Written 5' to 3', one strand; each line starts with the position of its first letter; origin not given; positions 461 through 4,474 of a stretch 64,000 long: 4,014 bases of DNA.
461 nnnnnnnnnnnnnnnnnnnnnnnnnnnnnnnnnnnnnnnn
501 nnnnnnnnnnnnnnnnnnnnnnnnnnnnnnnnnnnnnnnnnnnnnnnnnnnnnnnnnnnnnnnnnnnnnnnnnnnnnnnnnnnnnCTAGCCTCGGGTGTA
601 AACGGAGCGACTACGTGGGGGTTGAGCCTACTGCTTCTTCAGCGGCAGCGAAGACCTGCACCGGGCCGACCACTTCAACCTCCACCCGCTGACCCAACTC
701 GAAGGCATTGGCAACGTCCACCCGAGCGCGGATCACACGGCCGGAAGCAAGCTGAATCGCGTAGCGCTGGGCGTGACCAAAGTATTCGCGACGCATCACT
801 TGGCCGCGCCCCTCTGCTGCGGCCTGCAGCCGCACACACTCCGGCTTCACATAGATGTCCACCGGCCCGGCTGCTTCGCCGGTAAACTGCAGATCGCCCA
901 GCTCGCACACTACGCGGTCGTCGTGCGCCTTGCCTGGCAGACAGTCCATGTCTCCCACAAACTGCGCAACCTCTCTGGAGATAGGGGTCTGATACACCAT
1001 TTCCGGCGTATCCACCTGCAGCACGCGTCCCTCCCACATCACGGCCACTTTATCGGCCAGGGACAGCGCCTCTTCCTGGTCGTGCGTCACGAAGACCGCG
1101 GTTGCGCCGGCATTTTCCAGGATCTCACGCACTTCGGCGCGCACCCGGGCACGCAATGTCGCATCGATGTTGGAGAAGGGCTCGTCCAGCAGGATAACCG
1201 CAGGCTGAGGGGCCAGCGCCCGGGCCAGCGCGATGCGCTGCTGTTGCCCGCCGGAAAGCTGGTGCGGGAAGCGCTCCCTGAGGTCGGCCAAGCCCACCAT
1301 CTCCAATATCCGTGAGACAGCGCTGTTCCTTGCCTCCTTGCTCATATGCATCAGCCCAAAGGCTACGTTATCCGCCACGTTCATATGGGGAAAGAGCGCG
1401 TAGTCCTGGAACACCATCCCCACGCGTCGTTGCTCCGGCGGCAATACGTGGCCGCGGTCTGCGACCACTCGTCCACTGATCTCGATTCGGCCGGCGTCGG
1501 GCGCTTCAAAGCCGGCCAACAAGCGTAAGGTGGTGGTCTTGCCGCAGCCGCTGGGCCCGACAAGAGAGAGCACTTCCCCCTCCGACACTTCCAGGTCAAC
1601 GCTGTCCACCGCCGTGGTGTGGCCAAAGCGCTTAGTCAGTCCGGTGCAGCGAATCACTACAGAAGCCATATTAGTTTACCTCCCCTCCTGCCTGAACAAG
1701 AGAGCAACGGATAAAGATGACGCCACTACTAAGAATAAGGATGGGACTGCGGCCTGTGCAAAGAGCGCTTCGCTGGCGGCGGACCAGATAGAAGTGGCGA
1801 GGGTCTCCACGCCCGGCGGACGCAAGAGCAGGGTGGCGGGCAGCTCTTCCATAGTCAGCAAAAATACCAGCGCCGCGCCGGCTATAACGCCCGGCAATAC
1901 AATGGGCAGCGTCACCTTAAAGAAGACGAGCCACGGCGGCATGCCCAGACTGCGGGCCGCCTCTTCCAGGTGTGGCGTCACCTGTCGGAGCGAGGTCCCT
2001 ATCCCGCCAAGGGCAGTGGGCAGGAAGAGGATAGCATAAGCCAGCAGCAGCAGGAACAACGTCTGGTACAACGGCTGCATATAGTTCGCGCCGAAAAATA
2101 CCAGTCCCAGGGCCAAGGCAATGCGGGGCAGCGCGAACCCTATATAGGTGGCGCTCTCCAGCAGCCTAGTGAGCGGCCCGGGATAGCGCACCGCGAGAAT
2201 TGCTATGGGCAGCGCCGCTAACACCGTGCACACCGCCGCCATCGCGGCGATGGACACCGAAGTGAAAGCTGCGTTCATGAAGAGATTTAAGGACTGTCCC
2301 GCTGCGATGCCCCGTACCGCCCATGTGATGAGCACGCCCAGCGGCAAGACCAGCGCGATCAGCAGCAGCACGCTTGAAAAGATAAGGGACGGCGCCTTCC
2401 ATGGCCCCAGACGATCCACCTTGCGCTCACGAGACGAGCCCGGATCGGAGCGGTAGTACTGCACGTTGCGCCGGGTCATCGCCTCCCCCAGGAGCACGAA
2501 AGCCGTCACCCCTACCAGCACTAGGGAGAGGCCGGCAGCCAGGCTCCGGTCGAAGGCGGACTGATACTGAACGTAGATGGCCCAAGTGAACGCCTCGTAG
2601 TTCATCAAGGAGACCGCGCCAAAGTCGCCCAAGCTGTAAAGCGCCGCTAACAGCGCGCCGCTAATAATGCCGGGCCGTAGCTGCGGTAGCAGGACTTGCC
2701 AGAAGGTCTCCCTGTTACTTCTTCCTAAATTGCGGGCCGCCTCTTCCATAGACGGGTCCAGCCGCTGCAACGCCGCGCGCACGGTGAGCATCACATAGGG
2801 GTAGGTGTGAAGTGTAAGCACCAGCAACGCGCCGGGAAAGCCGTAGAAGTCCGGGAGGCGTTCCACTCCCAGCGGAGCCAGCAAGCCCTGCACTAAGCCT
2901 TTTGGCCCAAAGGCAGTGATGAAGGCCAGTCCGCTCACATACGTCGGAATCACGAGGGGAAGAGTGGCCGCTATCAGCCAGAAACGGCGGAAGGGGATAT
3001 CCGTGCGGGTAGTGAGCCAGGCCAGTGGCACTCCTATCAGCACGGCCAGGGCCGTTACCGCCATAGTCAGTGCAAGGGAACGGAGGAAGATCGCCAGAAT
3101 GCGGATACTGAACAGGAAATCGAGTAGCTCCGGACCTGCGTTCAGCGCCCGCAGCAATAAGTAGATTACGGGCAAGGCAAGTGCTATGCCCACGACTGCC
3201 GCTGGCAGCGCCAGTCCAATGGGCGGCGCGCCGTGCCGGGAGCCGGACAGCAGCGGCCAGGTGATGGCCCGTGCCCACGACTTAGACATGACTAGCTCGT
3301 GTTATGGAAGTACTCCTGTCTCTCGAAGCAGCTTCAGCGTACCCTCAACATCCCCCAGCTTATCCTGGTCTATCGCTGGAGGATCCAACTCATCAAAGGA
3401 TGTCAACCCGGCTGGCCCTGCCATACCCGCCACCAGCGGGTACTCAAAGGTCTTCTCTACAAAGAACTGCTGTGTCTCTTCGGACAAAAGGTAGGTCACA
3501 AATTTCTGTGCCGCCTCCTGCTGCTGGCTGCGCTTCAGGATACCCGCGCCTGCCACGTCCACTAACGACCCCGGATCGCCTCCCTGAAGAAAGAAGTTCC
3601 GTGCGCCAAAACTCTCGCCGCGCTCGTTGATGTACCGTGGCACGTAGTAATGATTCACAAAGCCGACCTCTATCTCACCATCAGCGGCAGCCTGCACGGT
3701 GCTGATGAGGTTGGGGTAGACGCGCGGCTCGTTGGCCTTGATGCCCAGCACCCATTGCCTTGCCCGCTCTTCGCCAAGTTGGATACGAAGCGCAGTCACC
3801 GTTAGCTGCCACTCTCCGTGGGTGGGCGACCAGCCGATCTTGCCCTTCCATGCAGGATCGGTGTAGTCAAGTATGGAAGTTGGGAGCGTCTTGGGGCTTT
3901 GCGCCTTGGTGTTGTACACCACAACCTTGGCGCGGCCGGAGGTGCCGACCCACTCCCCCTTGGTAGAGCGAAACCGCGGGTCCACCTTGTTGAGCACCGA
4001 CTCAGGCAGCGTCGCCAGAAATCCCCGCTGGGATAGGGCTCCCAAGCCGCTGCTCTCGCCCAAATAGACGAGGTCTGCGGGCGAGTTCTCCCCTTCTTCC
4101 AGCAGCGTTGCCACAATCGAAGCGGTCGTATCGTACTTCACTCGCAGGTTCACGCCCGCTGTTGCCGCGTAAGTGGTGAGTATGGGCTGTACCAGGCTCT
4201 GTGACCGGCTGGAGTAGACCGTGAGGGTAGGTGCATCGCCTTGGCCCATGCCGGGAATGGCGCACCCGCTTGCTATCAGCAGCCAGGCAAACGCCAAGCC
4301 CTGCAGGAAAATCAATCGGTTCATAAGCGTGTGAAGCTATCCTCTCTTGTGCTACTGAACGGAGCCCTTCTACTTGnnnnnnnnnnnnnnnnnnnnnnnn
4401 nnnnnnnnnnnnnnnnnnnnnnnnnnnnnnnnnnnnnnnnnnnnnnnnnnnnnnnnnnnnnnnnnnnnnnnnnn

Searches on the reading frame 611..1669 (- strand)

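Call 74: search_protein_families(library=pfam, proteins=[window:611-1669:-], max_evalue=0.00001)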
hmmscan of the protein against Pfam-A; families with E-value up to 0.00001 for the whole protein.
window:611-1669:- (352 aa): 3 families
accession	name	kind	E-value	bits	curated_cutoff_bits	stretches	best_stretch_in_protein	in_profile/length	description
PF00005.33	ABC_tran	-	1.9e-37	129.4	25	1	22-165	2-136/137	ABC transporter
PF08402.16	TOBE_2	-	8.2e-09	35.9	21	1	274-332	3-67/76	TOBE domain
PF13304.12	AAA_21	-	2.3e-08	34.9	27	0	135-199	235-301/304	AAA domain, putative AbiEii toxin, Type IV TA system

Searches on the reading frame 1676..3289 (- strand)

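Call 74: search_protein_families(library=pfam, proteins=[window:1676-3289:-], max_evalue=0.00001)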
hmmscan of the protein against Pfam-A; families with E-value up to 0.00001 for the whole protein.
window:1676-3289:- (537 aa): 1 family
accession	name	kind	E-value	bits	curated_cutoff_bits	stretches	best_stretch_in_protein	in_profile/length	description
PF00528.27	BPD_transp_1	-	1.4e-28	100.3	26.4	2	84-271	3-178/184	Binding-protein-dependent transport system inner membrane component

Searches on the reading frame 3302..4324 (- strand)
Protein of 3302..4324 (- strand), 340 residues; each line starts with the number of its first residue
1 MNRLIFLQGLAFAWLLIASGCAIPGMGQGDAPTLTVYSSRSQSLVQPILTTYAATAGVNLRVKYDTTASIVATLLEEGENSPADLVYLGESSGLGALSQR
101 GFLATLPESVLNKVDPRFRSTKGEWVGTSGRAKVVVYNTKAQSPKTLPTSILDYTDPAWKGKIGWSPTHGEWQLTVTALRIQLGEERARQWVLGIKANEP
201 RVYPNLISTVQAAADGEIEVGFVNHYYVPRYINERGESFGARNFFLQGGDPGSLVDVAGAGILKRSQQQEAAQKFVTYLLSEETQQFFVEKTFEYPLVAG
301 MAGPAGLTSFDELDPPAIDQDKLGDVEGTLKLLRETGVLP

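Call 74: search_protein_families(library=pfam, proteins=[window:3302-4324:-], max_evalue=0.00001)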
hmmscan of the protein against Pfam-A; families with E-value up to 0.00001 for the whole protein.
window:3302-4324:- (340 aa): 4 families
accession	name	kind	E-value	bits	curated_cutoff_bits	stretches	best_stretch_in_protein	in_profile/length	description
PF13343.11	SBP_bac_6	-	2.8e-15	56.9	24.6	1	82-298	3-220/245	Bacterial extracellular solute-binding protein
PF13416.11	SBP_bac_8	-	1.2e-13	52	27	1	52-302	6-266/279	Bacterial extracellular solute-binding protein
PF13531.11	SBP_bac_11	-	5.3e-12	46.4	25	1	34-291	1-224/227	Bacterial extracellular solute-binding protein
PF01547.30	SBP_bac_1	-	1.9e-10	41.6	26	1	41-286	5-307/307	Bacterial extracellular solute-binding protein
